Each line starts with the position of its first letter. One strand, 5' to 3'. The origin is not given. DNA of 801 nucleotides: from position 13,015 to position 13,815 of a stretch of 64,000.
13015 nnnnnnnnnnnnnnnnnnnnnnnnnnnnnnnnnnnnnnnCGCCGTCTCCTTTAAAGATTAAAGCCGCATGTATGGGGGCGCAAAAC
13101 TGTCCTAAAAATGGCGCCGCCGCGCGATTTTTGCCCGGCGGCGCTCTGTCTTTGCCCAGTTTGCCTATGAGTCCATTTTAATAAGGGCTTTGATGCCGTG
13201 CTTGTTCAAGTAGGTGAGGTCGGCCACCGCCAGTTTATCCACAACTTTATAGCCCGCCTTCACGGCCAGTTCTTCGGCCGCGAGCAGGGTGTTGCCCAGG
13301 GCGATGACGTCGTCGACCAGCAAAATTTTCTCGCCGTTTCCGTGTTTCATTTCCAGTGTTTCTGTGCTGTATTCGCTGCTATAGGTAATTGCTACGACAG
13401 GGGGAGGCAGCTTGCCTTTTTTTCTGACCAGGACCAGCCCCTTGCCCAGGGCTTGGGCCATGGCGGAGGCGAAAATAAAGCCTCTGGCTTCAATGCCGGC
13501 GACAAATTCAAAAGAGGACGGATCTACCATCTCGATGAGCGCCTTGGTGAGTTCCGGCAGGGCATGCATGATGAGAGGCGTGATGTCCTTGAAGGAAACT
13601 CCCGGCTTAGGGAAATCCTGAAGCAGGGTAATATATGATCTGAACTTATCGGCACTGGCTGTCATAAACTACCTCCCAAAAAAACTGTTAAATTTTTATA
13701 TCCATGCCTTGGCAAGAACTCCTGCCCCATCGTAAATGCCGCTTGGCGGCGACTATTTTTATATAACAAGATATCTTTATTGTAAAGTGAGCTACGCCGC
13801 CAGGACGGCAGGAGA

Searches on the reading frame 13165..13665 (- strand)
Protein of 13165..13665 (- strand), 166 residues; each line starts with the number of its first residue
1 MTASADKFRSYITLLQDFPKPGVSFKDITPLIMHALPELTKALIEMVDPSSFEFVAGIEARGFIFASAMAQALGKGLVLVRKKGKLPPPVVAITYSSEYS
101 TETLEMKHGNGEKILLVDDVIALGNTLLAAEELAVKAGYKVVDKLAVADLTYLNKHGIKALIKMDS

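Call 78: search_protein_families(library=pfam, proteins=[window:13165-13665:-], max_evalue=0.0001)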
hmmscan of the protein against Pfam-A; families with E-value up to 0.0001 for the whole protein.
window:13165-13665:- (166 aa): 1 family
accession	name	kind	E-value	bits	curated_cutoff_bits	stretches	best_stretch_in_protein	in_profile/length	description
PF00156.33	Pribosyltran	-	6.8e-13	48.7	26.3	1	32-142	11-118/158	Phosphoribosyl transferase domain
